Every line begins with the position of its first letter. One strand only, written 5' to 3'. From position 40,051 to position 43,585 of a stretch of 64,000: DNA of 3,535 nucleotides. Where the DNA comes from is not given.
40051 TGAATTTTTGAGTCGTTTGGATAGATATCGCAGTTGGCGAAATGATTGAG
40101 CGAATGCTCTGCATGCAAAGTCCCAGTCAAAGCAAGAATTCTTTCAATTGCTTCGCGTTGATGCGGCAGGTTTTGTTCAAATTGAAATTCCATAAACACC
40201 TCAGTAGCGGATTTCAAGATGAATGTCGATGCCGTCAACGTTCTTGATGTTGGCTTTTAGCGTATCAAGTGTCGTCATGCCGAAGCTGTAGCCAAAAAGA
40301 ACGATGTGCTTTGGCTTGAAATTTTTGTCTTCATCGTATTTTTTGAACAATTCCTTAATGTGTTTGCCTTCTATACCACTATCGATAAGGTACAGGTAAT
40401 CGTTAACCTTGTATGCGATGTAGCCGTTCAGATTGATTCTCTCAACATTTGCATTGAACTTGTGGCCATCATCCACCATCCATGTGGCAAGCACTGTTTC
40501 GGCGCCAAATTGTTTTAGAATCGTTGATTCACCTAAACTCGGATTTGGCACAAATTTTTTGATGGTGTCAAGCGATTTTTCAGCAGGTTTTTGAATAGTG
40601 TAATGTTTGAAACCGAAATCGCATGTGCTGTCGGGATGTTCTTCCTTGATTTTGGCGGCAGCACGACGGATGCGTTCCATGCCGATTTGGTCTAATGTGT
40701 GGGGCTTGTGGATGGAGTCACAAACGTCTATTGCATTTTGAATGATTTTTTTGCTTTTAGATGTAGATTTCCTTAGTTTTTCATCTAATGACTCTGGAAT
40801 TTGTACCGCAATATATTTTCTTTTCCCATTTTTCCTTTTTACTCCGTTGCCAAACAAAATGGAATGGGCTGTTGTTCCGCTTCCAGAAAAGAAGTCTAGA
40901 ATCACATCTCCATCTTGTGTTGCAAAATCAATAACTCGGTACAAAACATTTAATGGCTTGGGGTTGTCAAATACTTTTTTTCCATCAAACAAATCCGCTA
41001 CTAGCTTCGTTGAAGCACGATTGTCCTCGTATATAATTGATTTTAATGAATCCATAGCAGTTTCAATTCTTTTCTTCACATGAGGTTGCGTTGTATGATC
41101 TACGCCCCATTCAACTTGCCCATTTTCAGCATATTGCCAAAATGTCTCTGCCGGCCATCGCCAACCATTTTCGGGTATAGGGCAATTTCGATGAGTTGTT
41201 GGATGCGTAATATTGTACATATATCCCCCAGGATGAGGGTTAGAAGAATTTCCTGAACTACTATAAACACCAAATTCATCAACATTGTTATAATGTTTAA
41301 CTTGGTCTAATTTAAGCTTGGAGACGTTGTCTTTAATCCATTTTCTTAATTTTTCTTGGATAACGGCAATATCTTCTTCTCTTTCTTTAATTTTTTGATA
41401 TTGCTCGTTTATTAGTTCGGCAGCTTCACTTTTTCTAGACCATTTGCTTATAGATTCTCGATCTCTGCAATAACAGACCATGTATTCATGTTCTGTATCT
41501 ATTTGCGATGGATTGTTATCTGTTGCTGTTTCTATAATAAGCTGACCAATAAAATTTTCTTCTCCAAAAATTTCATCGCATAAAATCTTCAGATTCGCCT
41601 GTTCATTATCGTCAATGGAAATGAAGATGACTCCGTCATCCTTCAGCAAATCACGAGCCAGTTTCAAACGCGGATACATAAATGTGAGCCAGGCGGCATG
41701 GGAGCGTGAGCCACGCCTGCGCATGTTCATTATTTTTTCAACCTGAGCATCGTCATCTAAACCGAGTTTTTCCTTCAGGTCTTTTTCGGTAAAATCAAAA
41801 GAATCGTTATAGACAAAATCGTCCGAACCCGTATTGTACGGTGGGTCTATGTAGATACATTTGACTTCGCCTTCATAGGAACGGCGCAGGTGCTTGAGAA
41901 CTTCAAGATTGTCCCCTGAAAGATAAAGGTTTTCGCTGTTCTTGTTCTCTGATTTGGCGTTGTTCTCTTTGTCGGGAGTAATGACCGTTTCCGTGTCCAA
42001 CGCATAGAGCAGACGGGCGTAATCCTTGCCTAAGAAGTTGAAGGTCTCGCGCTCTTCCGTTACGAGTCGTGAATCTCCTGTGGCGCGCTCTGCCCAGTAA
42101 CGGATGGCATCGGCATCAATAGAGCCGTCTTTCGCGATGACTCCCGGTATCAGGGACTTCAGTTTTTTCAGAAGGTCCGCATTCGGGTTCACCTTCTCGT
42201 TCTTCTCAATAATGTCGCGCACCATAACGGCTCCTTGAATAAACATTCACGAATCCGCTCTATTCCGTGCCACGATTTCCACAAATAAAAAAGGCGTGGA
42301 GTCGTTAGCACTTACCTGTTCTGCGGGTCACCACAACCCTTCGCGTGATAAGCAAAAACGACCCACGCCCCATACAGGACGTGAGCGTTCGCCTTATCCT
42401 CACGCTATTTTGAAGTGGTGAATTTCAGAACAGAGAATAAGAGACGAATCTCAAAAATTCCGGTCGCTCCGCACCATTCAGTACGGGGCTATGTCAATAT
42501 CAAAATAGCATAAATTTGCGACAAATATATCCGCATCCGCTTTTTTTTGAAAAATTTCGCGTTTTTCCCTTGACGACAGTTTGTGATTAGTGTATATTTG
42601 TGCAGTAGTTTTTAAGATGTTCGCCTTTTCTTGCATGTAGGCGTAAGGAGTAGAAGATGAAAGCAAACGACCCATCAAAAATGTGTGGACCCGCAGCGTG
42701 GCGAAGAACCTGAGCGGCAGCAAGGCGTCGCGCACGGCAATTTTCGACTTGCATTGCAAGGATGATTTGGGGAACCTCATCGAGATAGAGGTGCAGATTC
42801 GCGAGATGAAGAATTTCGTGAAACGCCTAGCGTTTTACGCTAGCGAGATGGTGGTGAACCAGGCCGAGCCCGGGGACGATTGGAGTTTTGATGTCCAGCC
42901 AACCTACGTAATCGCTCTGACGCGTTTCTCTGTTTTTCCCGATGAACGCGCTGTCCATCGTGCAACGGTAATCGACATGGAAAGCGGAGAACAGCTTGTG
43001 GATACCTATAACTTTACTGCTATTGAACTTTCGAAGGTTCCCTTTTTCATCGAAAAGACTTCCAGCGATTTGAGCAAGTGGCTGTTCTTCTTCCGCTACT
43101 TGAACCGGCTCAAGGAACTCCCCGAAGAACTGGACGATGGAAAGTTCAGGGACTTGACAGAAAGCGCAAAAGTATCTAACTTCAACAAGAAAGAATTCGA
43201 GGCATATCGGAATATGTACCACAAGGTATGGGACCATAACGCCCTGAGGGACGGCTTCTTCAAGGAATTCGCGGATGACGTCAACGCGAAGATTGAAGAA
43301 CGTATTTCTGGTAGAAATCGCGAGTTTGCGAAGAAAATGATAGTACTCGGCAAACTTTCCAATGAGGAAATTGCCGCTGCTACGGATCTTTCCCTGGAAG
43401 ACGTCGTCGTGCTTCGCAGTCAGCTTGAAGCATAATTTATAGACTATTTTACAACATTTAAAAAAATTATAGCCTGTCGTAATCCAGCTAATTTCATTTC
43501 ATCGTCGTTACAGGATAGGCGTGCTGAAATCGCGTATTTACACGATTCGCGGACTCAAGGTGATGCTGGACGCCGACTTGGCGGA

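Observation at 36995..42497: Two diverged copies of a ~180-nt element with at least eight compensatory base-pair changes: a candidate novel structured RNA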

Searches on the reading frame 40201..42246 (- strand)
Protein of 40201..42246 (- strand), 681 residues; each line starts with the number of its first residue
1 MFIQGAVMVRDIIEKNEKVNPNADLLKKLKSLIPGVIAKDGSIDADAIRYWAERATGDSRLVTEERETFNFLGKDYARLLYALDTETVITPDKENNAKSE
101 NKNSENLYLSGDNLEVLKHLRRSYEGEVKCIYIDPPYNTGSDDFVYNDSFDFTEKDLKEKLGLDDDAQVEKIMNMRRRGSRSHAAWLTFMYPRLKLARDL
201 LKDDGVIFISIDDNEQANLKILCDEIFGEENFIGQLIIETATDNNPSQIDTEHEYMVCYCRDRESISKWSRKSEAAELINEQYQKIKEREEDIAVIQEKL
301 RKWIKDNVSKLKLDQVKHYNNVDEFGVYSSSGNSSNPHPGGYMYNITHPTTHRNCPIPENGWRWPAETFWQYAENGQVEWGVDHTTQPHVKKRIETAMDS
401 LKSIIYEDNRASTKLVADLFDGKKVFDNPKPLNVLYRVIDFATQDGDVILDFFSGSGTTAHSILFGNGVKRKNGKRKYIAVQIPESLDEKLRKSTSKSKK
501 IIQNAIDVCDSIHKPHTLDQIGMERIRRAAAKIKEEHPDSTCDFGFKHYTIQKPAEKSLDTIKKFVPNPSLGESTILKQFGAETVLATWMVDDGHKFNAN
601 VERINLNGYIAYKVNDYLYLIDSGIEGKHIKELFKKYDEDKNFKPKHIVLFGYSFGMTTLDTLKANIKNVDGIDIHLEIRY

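Call 14: search_protein_families(library=pfam, proteins=[window:40201-42246:-])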
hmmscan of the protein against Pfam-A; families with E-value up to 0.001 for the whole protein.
window:40201-42246:- (681 aa): 2 families
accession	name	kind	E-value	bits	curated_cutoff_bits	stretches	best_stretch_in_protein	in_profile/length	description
PF01555.25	N6_N4_Mtase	-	1.8e-36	126.6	26.7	1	128-461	1-197/221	DNA methylase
PF18273.6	T3RM_EcoP15I_C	-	6.1e-29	100.6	25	1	581-670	2-91/97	Type III R-M EcoP15I C-terminal domain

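Call 38: find_encoding_contigs(protein=window:40201-42246:-, flank=10000, max_places=10)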
Protein window:40201-42246:- (681 aa): 4 contigs read that carry it; 4 places shown.
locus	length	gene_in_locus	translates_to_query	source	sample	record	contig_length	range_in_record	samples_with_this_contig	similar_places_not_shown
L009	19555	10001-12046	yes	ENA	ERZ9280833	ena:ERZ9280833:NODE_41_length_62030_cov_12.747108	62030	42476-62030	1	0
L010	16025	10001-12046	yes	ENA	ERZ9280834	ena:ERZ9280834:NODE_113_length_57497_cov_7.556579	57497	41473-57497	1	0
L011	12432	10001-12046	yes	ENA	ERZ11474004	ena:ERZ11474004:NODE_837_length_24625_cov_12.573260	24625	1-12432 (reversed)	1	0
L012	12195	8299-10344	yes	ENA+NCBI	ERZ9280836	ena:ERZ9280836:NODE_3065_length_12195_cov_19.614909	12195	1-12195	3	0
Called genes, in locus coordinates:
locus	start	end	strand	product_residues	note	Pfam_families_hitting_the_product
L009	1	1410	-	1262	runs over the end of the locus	PF00580:UvrD-helicase, PF13245:AAA_19, PF13361:UvrD_C, PF13538:UvrD_C_2 (faint)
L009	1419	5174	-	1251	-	PF04257:RecC_N, PF27451:RecC_4th (weak), PF17946:RecC_C (faint)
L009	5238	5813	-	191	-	-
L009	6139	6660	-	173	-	PF02661:Fic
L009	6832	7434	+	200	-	-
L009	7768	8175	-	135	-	PF13560:HTH_31, PF01381:HTH_3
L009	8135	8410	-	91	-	-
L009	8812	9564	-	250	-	PF12784:PDDEXK_2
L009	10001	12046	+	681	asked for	PF01555:N6_N4_Mtase, PF18273:T3RM_EcoP15I_C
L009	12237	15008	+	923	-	PF04851:ResIII, PF19778:RE_endonuc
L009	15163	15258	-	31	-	-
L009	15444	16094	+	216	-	PF14436:EndoU_bacteria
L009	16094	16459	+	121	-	-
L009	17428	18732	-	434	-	PF13173:AAA_14, PF13635:DUF4143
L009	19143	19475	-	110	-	-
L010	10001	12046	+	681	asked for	PF01555:N6_N4_Mtase, PF18273:T3RM_EcoP15I_C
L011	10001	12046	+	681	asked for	PF01555:N6_N4_Mtase, PF18273:T3RM_EcoP15I_C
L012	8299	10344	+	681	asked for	PF01555:N6_N4_Mtase, PF18273:T3RM_EcoP15I_C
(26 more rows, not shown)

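Call 77: find_homologous_proteins(query=window:40201-42246:-, max_evalue=1e-30)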
Query window:40201-42246:- (681 aa): 8000 proteins with E <= 1e-30 among 8000 candidates; the best 120 are listed.
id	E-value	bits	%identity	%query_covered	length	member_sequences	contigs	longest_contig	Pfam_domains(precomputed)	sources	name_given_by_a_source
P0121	0.0e+0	1538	99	99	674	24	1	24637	PF18273.7,PF01555.25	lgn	-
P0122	0.0e+0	1182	76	99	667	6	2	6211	PF18273.7,PF01555.25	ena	-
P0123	0.0e+0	1132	73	99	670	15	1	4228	PF18273.7,PF01555.25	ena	-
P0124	0.0e+0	1085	74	99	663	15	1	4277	PF18273.7,PF01555.25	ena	-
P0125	0.0e+0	1076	75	99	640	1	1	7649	PF18273.7,PF01555.25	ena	-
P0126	0.0e+0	1019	68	99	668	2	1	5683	PF18273.7,PF01555.25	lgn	-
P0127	0.0e+0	1011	68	99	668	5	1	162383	PF18273.7,PF01555.25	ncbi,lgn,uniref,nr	ncbi:adenine-specific DNA-methyltransferase [Fibrobacter sp. UWT2]|uniref:site-specific DNA-methyltr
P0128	2.1e-272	924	64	99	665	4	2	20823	PF18273.7,PF01555.25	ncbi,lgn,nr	ncbi:MAG: site-specific DNA-methyltransferase [Bacteroidales bacterium]|nr:site-specific DNA-methylt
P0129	1.6e-268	911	67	99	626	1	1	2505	PF18273.7,PF01555.25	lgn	-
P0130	5.6e-260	883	86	37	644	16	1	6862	PF18273.7,PF01555.25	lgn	-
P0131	2.2e-259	881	64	99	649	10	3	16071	PF18273.7,PF01555.25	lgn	-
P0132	1.3e-257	875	64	99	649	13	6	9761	PF18273.7,PF01555.25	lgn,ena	-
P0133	2.8e-256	870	63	99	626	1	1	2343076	PF18273.7,PF01555.25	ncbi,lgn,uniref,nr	ncbi:site-specific DNA-methyltransferase [Fibrobacter sp. UWB13]|uniref:site-specific DNA-methyltran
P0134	8.1e-255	866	63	99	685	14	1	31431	PF18273.7,PF01555.25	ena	-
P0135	9.0e-255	865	63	99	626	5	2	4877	PF18273.7,PF01555.25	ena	-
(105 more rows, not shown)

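Call 78: find_encoding_contigs(protein=P0127, flank=10000, max_places=2)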
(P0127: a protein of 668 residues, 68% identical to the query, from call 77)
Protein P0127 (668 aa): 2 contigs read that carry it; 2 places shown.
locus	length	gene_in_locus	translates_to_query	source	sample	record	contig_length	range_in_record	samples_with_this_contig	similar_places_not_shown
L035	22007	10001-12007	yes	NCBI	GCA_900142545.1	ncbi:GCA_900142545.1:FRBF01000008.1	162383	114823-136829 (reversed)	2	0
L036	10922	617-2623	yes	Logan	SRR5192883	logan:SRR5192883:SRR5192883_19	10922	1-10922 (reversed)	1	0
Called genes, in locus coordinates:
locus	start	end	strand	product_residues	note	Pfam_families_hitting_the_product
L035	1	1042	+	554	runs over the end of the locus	PF00342:PGI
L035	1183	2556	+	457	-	-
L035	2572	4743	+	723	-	PF09603:Fib_succ_major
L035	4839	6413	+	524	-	PF01270:Glyco_hydro_8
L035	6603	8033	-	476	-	PF09603:Fib_succ_major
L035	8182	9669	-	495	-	PF00133:tRNA-synt_1 (weak), PF08264:Anticodon_1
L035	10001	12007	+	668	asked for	PF01555:N6_N4_Mtase, PF18273:T3RM_EcoP15I_C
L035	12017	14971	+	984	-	PF04851:ResIII, PF19778:RE_endonuc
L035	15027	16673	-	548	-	PF10088:DUF2326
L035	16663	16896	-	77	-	PF20292:MC7, PF20293:MC6 (weak)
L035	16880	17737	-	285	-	PF20277:CTD11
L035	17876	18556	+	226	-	PF14386:DUF4417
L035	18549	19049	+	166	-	-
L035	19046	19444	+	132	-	-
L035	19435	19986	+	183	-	PF01885:PTS_2-RNA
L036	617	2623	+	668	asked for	PF01555:N6_N4_Mtase, PF18273:T3RM_EcoP15I_C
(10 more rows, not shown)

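Call 79: find_encoding_contigs(protein=P0133, flank=10000, max_places=2)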
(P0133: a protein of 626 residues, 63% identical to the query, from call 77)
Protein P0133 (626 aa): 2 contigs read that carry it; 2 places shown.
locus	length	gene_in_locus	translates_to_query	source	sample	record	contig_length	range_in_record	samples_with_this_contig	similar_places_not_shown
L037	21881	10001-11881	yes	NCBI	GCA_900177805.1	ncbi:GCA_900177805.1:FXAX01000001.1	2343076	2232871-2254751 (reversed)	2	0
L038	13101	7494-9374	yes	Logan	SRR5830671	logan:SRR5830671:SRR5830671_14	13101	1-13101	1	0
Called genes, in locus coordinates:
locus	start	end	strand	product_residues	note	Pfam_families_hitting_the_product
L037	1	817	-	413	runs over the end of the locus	PF01420:Methylase_S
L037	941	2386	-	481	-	PF12161:HsdM_N, PF02384:N6_Mtase, PF01170:UPF0020 (weak), PF20473:MmeI_Mtase (faint), PF07669:Eco57I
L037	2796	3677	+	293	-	PF00126:HTH_1, PF25213:HVO_A0261_N (faint), PF03466:LysR_substrate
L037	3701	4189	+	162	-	PF00583:Acetyltransf_1, PF13673:Acetyltransf_10 (weak), PF13508:Acetyltransf_7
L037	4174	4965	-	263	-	-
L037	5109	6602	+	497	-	PF01637:ATPase_2, PF13173:AAA_14, PF13401:AAA_22 (weak), PF03008:DUF234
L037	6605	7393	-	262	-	PF02535:Zip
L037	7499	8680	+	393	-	PF00561:Abhydrolase_1 (weak), PF12146:Hydrolase_4, PF12697:Abhydrolase_6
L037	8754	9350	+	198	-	PF01209:Ubie_methyltran, PF13489:Methyltransf_23, PF05219:DREV, PF13847:Methyltransf_31, PF08241:Methyltransf_11, PF08242:Methyltransf_12, PF13649:Methyltransf_25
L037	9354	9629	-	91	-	PF27070:HTH_Rpn_C (weak)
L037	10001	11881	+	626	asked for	PF01555:N6_N4_Mtase, PF18273:T3RM_EcoP15I_C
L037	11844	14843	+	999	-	PF04851:ResIII, PF19778:RE_endonuc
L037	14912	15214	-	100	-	PF05016:ParE_toxin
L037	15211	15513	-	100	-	PF04221:RelB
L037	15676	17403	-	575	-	PF00664:ABC_membrane, PF00005:ABC_tran, PF02463:SMC_N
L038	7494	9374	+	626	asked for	PF01555:N6_N4_Mtase, PF18273:T3RM_EcoP15I_C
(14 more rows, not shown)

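Call 80: find_encoding_contigs(protein=P0122, flank=10000, max_places=2)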
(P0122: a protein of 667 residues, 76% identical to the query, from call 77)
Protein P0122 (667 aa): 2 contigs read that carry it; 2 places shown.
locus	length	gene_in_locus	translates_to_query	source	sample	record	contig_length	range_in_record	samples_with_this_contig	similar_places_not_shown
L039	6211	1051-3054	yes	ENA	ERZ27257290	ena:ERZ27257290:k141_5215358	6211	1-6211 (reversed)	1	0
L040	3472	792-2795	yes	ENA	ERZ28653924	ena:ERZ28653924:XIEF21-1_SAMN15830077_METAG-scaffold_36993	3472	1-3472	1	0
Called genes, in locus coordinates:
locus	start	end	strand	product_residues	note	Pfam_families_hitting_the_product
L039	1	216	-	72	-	?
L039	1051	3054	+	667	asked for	PF01555:N6_N4_Mtase, PF18273:T3RM_EcoP15I_C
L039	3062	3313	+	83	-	-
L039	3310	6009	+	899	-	PF04851:ResIII, PF19778:RE_endonuc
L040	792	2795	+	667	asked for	PF01555:N6_N4_Mtase, PF18273:T3RM_EcoP15I_C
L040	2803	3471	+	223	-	?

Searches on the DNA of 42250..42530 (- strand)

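Call 29: search_rna_families(source=window, start=42250, end=42530, threshold=evalue, max_evalue=10, show_alignments=3)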
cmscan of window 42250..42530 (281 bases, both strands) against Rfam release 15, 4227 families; matches with E-value up to 10: 1.
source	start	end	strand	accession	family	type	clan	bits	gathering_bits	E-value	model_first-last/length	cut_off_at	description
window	42343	42405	-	RF03255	mir-2188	Gene; miRNA;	-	15.2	60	2.2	1-78/78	no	mir-2188 microRNA precursor family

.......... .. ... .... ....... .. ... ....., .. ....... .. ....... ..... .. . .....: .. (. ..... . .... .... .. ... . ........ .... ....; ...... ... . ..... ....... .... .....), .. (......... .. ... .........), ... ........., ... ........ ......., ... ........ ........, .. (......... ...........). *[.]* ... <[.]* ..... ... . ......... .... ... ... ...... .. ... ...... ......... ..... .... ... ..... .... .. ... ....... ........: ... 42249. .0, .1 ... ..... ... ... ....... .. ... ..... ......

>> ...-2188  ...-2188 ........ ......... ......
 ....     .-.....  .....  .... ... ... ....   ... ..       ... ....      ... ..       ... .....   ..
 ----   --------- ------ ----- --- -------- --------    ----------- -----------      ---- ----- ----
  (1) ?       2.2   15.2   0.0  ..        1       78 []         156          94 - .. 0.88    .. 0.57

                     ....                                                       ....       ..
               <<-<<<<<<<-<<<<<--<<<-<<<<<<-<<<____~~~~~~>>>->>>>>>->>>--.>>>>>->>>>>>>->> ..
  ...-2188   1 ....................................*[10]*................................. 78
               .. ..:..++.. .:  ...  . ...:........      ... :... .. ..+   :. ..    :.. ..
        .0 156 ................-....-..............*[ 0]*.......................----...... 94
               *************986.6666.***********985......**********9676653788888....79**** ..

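Call 41: search_dna_similar(query=window:42275-42510:-, collection=plasmids, mode=distant, max_evalue=0.01)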
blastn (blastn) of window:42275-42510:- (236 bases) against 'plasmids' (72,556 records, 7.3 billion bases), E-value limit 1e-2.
No match.

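Call 42: search_dna_similar(query=window:42275-42510:-, collection=phages, mode=distant, max_evalue=0.01)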
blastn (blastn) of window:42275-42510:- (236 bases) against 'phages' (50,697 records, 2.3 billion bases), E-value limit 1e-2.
No match.

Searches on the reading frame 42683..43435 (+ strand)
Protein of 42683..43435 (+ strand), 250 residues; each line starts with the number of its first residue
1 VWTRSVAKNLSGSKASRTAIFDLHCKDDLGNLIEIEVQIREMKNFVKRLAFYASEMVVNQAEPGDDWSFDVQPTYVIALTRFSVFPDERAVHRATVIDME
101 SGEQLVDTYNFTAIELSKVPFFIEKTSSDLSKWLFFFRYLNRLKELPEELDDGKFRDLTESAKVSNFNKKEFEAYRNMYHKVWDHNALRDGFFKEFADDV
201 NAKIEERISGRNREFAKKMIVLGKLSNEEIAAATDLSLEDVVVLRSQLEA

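Call 14: search_protein_families(library=pfam, proteins=[window:42683-43435:+])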
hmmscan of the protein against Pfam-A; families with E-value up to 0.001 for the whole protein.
window:42683-43435:+ (250 aa): 1 family
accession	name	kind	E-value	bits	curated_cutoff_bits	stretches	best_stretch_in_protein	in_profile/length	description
PF12784.13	PDDEXK_2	-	2.5e-32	112.9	27.4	1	13-187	49-224/229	PD-(D/E)XK nuclease family transposase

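Call 25: search_protein_families(library=padloc, proteins=[window:42683-43435:+], max_evalue=0.01)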
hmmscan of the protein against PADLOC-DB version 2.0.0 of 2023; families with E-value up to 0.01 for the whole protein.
window:42683-43435:+ (250 aa): 0 families
